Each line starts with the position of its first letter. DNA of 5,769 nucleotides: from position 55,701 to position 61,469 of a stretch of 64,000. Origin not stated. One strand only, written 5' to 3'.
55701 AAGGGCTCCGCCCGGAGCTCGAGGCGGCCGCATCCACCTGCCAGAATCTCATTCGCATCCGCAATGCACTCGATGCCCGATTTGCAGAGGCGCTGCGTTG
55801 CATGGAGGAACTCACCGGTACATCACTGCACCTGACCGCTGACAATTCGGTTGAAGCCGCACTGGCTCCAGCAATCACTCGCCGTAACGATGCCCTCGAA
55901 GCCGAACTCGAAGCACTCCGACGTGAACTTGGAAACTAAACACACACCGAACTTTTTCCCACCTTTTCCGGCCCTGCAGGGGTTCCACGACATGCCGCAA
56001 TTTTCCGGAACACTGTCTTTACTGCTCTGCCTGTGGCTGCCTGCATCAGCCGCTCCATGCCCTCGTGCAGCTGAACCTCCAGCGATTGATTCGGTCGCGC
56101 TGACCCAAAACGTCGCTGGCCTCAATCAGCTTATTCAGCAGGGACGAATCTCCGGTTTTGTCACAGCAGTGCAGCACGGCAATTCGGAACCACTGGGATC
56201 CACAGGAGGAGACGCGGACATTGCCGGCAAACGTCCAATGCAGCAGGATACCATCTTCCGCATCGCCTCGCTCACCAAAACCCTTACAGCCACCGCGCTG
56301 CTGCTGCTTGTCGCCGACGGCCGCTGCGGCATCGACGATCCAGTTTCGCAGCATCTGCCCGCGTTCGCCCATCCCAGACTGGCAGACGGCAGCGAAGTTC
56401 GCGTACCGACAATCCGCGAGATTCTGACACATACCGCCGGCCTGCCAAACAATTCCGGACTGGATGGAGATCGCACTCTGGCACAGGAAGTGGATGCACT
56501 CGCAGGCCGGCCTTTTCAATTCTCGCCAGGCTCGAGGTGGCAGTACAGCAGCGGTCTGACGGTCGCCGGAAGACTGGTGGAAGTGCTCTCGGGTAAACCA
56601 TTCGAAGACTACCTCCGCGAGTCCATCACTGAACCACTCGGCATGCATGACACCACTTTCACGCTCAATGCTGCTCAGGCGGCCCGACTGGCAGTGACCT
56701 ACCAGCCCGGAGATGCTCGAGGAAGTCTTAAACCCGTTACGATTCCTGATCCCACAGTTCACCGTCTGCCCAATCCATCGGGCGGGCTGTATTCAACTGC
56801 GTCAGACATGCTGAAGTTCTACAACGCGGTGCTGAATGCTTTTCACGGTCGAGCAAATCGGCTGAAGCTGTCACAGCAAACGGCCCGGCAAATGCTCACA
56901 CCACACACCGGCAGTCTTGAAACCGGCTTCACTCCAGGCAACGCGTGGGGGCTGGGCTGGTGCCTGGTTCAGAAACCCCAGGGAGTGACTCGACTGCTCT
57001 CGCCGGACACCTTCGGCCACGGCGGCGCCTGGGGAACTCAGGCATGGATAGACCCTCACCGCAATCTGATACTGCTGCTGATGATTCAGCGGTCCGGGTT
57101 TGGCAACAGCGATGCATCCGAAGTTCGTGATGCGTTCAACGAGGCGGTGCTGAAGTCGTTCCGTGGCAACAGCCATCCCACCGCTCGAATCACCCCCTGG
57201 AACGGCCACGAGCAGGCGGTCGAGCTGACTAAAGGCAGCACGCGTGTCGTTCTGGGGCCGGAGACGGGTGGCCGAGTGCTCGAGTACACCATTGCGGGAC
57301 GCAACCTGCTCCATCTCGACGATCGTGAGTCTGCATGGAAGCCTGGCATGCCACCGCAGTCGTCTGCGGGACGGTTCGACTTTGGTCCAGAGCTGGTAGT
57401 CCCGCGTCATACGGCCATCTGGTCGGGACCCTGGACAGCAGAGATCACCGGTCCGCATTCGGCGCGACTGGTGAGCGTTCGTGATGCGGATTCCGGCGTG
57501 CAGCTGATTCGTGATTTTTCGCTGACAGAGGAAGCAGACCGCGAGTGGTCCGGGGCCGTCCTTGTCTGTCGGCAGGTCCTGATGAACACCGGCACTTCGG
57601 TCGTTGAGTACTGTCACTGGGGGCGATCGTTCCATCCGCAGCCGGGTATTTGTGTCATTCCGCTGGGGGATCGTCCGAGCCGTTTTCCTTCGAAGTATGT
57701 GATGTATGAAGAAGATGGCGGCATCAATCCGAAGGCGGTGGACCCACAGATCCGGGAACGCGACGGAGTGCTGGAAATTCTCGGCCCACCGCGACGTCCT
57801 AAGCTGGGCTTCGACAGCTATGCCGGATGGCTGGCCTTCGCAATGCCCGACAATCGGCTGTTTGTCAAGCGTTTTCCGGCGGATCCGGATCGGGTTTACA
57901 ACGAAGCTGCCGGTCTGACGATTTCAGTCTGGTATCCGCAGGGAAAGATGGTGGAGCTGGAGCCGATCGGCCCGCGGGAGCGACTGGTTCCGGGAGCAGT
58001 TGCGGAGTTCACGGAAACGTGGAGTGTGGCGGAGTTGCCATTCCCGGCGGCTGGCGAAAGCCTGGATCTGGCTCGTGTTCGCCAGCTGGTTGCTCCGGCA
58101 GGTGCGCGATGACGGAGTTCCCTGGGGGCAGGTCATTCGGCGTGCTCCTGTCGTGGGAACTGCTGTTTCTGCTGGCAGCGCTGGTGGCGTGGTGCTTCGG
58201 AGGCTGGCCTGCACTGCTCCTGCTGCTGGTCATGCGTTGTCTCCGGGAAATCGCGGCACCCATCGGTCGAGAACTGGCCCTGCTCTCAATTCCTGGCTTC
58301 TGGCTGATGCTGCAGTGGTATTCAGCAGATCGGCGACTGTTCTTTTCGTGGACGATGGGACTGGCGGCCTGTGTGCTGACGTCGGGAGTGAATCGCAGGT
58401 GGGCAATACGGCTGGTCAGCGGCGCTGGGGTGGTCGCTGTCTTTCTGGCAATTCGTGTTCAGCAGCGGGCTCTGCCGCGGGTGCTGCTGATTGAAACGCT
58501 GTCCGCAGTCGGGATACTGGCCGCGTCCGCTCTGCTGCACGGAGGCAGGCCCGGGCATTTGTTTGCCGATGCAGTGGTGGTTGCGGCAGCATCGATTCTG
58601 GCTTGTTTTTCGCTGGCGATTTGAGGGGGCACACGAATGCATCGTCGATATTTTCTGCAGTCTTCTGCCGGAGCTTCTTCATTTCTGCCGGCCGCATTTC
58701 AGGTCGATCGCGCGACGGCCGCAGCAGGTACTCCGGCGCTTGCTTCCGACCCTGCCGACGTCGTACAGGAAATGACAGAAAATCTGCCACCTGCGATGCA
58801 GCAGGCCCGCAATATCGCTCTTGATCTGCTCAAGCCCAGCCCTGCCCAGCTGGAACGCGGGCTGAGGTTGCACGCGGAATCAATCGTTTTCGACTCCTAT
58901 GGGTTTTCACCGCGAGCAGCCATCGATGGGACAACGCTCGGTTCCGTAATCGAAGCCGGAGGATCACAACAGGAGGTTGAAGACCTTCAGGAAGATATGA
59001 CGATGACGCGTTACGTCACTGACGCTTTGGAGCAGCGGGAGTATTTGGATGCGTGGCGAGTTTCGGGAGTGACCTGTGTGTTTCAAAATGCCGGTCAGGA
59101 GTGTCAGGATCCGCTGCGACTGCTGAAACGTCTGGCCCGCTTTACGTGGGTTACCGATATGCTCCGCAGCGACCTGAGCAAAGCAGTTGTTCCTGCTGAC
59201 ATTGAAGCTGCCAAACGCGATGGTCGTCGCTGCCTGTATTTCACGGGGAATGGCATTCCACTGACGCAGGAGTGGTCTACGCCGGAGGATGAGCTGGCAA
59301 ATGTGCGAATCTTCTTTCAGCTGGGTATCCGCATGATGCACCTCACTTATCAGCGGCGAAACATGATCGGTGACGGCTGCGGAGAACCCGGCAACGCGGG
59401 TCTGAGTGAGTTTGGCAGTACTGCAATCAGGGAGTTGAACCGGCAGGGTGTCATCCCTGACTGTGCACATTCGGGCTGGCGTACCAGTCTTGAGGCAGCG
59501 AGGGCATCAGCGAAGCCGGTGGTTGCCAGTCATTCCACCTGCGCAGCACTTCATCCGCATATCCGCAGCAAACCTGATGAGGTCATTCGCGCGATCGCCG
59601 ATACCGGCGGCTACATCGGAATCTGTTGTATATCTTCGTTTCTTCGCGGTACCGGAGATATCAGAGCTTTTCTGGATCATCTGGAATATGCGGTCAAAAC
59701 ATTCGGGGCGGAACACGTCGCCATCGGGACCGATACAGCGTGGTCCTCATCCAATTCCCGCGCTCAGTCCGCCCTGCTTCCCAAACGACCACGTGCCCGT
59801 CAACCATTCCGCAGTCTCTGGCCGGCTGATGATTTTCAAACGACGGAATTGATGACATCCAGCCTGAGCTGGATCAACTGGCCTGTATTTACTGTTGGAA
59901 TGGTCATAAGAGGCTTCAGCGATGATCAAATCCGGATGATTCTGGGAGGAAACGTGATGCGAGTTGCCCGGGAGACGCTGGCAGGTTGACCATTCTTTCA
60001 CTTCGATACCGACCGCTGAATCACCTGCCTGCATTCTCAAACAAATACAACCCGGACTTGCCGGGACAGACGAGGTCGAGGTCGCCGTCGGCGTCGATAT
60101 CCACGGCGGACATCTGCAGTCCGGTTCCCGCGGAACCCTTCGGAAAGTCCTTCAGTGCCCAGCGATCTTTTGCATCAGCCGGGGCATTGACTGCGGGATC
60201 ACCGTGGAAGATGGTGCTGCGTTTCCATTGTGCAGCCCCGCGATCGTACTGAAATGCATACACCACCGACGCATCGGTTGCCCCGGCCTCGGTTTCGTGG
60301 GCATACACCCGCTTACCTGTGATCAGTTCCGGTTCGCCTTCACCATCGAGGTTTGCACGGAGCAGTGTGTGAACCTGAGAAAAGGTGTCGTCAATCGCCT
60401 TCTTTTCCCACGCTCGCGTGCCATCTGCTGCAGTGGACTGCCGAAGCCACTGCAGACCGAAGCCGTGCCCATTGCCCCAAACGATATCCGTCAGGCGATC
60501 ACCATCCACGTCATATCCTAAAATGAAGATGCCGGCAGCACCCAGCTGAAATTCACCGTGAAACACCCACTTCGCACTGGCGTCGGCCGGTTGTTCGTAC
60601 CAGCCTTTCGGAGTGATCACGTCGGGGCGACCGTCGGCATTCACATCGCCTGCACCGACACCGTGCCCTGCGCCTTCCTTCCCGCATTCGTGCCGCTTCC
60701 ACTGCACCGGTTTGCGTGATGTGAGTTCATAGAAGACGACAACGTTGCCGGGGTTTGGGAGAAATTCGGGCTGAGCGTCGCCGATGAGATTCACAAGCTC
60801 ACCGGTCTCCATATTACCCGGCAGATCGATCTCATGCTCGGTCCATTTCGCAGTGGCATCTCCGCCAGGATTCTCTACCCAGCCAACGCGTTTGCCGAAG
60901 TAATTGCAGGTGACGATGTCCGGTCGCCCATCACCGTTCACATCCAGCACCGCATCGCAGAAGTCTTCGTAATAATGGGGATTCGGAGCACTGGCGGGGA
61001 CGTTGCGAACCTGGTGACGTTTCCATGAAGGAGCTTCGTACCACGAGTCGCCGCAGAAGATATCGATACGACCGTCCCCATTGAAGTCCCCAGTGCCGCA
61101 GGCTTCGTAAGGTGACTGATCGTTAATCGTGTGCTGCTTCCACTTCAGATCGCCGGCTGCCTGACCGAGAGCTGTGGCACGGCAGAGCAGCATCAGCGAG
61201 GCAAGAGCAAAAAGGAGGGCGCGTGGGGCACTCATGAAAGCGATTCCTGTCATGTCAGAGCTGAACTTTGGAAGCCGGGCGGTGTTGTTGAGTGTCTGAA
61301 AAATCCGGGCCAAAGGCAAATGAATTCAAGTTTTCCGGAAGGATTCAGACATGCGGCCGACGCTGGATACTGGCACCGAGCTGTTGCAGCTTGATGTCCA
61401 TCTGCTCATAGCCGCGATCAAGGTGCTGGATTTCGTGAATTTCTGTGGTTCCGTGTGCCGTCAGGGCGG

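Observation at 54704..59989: ECF sigma factor followed directly by PspA/IM30 (no recognisable anti-sigma) and an envelope hydrolase trio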

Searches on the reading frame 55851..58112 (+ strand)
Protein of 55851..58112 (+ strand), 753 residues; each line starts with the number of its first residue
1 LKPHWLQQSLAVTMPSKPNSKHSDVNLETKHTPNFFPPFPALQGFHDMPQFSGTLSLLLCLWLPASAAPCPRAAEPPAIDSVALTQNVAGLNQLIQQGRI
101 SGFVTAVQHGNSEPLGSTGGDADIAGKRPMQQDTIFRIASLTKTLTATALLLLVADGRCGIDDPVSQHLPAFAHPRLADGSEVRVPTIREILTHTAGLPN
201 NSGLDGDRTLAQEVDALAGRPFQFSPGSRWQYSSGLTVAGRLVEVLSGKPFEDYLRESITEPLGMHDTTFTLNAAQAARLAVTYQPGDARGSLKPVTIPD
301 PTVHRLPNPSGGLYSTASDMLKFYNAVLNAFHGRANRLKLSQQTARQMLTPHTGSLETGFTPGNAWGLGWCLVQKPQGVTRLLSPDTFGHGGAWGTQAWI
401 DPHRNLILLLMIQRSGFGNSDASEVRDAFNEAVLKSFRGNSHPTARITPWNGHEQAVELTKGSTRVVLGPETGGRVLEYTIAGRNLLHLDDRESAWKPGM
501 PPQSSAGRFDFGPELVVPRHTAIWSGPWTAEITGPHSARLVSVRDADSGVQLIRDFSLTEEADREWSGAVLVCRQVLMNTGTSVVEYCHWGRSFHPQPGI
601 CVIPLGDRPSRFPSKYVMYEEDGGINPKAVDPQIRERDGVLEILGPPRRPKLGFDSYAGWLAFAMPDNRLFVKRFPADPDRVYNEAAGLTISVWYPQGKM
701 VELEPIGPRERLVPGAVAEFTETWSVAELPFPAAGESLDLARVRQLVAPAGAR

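Call 3: search_protein_families(library=pfam, proteins=[window:55851-58112:+], max_evalue=0.1)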
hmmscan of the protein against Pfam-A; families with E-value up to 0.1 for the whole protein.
window:55851-58112:+ (753 aa): 3 families
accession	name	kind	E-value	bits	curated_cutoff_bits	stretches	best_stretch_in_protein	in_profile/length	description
PF00144.29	Beta-lactamase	-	4.4e-73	246.8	27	1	93-422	7-318/329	Beta-lactamase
PF11786.13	Aft1_HRA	-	0.0053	17.5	25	1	326-364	21-59/76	Aft1 HRA domain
PF14315.11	DUF4380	-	0.017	14.5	29.4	0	649-726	213-294/295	Domain of unknown function (DUF4380)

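Call 4: search_protein_families(library=ncbifam, proteins=[window:55851-58112:+], max_evalue=0.1)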
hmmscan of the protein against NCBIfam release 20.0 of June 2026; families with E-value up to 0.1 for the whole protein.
window:55851-58112:+ (753 aa): 49 families (the best 25 are shown)
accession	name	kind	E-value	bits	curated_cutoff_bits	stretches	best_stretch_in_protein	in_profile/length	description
NF007943.0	PRK10662.1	equivalog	1e-34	119.8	266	1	79-433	28-373/380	D-alanyl-D-alanine-carboxypeptidase/endopeptidase AmpH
NF052559.1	MthAcHydAcmB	equivalog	6.9e-31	107.3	550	1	96-360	20-301/391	methyl acetate hydrolase AcmB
NF033085.1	bla_class_C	equivalog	1.9e-18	66.4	415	1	91-382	12-279/356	class C beta-lactamase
NF002968.0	PRK03642.1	equivalog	5.4e-17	61.7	385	2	125-290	87-264/432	penicillin binding protein PBP4B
NF038269.1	lipase_LipE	equivalog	3.1e-16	59.5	750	1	115-287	67-239/407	lipase LipE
NF050810.1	blaCHC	exception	5.7e-14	51.7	780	1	48-329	1-258/387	CHC family extended-spectrum class C beta-lactamase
NF033467.0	blaAQU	exception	7.3e-14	51.6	815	1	82-334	30-266/380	AQU family class C beta-lactamase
NF038238.1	blaBUT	exception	1.4e-13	50.7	850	1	90-289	37-230/383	BUT family class C beta-lactamase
NF041741.1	blaAMZ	exception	1.7e-13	50.7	825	1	61-328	15-264/396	AMZ family class C beta-lactamase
NF041665.1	blaPSZ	exception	1.8e-13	50.3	850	1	91-329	35-258/379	PSZ family class C beta-lactamase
NF000519.2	blaPDC_var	exception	6.2e-13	48.7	900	1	75-382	28-310/397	PDC variant family class C beta-lactamase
NF050047.1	blaELC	exception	1.5e-12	47.1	840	1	78-330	75-313/434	ELC family class C beta-lactamase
NF000422.6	blaPDC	exception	6.7e-12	45.3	865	1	74-382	27-310/397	PDC family class C beta-lactamase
NF040478.1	blaLAQ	exception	8e-12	44.8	850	1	67-339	12-268/380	LAQ family class C beta-lactamase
NF000423.2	blaSRT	exception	8.2e-12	45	860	1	92-330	33-256/378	SRT/SST family class C beta-lactamase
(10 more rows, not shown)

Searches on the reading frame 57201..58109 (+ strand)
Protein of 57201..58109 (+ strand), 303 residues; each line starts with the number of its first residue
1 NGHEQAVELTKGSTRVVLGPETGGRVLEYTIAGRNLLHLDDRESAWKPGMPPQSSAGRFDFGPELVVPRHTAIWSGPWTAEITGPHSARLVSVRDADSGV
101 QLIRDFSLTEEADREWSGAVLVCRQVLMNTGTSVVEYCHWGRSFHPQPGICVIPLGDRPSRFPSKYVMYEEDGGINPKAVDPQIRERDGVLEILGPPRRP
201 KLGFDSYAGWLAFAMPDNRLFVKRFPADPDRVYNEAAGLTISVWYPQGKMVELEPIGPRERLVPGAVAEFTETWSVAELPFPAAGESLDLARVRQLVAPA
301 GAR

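Call 65: search_protein_families(library=pfam, proteins=[window:57201-58109:+], max_evalue=0.01)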
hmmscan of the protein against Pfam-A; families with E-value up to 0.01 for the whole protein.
window:57201-58109:+ (303 aa): 1 family
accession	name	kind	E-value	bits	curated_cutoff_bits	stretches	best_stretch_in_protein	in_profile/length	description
PF14315.11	DUF4380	-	0.0011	18.4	29.4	0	199-276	213-294/295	Domain of unknown function (DUF4380)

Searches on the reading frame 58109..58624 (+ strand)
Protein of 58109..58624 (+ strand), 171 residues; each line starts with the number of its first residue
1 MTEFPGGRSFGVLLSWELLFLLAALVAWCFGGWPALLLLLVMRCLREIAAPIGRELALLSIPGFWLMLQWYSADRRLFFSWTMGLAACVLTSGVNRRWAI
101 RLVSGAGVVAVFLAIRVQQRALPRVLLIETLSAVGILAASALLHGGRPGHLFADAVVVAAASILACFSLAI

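Call 3: search_protein_families(library=pfam, proteins=[window:58109-58624:+], max_evalue=0.1)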
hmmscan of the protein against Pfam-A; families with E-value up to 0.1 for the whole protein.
window:58109-58624:+ (171 aa): 0 families

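Call 4: search_protein_families(library=ncbifam, proteins=[window:58109-58624:+], max_evalue=0.1)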
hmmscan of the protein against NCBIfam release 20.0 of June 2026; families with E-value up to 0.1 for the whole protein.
window:58109-58624:+ (171 aa): 0 families

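Call 70: find_homologous_proteins(query=window:58109-58621:+, max_evalue=0.001)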
Query window:58109-58621:+ (171 aa): 13 proteins with E <= 0.001 among 4055 candidates.
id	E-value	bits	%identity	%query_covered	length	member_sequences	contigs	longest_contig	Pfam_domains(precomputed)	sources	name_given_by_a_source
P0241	7.1e-101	353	100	100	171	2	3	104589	-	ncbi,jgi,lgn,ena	ncbi:MAG: hypothetical protein ACKO2L_12585 [Planctomycetaceae bacterium]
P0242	1.6e-77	277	81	100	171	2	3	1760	-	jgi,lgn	jgi:hypothetical protein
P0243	8.4e-75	268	81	100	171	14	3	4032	-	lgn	-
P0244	7.3e-55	204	68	90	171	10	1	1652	-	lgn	-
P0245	2.8e-52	195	66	91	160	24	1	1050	-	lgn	-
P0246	1.9e-51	192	67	90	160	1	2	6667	-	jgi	-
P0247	1.9e-50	189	66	90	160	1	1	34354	-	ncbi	ncbi:MAG: hypothetical protein ACKO2P_13310 [Planctomycetota bacterium]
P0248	4.0e-46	175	61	91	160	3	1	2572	-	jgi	jgi:hypothetical protein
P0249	6.1e-40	155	58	90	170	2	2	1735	-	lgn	-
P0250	9.6e-39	151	60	84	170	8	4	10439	-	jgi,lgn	jgi:hypothetical protein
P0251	1.7e-37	147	56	84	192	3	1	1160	-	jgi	jgi:hypothetical protein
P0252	2.3e-37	147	56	85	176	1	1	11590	-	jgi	jgi:hypothetical protein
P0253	9.8e-36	141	54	89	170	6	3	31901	-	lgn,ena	-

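Call 71: find_encoding_contigs(protein=P0253, flank=6000, max_places=1)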
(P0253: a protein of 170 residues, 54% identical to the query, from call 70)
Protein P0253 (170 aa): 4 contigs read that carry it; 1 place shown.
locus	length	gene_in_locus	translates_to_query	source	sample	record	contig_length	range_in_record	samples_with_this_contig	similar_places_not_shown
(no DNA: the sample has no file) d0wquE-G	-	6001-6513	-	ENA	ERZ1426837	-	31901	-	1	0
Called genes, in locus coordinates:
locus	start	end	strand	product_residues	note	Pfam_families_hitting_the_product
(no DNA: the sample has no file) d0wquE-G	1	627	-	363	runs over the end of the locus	PF04055:Radical_SAM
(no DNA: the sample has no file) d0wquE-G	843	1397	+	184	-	PF13620:CarboxypepD_reg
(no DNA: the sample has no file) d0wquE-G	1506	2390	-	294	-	PF18731:HEPN_Swt1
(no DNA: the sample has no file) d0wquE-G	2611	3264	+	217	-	PF07638:Sigma70_ECF, PF04542:Sigma70_r2, PF08281:Sigma70_r4_2, PF04545:Sigma70_r4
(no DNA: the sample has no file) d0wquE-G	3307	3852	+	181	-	PF04012:PspA_IM30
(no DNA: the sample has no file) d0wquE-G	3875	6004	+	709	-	PF00144:Beta-lactamase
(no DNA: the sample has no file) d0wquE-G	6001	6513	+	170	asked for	-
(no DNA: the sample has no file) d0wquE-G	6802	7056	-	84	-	-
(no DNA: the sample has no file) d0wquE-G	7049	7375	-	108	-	?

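Call 72: find_encoding_contigs(protein=P0252, flank=6000, max_places=1)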
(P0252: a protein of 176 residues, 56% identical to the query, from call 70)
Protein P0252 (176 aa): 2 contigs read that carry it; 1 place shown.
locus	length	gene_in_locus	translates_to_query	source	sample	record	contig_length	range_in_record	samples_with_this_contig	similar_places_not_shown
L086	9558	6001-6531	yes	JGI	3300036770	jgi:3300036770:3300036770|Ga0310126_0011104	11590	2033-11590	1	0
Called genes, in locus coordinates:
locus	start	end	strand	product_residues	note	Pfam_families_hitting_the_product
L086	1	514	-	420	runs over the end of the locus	PF00999:Na_H_Exchanger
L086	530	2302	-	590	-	PF02554:CstA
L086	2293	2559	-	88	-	-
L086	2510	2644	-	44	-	-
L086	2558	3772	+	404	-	-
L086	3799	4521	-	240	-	PF18731:HEPN_Swt1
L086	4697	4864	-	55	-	-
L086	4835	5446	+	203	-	PF07638:Sigma70_ECF (weak), PF04542:Sigma70_r2, PF08281:Sigma70_r4_2, PF04545:Sigma70_r4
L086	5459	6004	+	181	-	PF04012:PspA_IM30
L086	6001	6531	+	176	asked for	-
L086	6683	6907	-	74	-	-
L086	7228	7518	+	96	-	-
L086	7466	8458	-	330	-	-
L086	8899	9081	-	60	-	-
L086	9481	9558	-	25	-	?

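Call 73: find_encoding_contigs(protein=P0250, flank=6000, max_places=1)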
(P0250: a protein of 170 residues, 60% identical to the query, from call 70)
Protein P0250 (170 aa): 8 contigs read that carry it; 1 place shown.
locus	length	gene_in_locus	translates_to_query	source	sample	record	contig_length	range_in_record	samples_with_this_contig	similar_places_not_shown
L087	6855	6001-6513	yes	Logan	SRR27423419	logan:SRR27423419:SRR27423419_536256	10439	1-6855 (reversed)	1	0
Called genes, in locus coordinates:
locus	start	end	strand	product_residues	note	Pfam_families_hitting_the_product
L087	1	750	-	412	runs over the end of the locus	PF04055:Radical_SAM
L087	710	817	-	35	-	-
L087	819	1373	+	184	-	PF13620:CarboxypepD_reg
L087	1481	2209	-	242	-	PF18731:HEPN_Swt1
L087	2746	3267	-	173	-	-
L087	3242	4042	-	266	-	-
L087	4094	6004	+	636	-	PF00144:Beta-lactamase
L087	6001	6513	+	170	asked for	-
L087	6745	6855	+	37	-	?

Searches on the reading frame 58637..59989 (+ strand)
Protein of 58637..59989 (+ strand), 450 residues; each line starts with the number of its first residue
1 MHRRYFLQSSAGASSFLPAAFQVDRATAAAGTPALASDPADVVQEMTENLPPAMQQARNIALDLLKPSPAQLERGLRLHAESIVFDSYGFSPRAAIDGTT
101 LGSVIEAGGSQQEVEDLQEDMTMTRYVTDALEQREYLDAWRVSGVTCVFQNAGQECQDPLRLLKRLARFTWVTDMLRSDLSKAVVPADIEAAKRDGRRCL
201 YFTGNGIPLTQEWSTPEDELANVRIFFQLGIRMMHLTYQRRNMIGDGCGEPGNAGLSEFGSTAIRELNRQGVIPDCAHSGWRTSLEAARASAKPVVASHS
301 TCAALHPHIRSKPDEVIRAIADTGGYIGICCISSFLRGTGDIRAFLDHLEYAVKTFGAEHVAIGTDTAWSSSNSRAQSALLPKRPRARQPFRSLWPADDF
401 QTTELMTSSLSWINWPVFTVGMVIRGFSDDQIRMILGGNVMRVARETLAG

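Call 3: search_protein_families(library=pfam, proteins=[window:58637-59989:+], max_evalue=0.1)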
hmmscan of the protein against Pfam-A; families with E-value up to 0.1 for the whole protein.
window:58637-59989:+ (450 aa): 1 family
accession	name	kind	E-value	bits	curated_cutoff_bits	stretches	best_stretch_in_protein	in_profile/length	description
PF01244.27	Peptidase_M19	-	1.1e-57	196.1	26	1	126-446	28-319/319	Membrane dipeptidase (Peptidase family M19)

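Call 4: search_protein_families(library=ncbifam, proteins=[window:58637-59989:+], max_evalue=0.1)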
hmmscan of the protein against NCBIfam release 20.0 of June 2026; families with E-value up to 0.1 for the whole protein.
window:58637-59989:+ (450 aa): 0 families

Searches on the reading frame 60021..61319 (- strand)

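Call 3: search_protein_families(library=pfam, proteins=[window:60021-61319:-], max_evalue=0.1)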
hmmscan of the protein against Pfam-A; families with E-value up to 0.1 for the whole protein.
window:60021-61319:- (432 aa): 3 families
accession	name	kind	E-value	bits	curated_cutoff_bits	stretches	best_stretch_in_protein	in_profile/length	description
PF13517.12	FG-GAP_3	-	1.2e-20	74.3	26.9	5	126-185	1-58/61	FG-GAP-like repeat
PF01839.29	FG-GAP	-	9.9e-17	60.9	22.1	3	218-238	2-22/37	FG-GAP repeat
PF22301.2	AUDH_beta_propeller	-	0.00032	21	27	0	142-165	1-23/179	Aldos-2-ulose dehydratase, beta-propeller domain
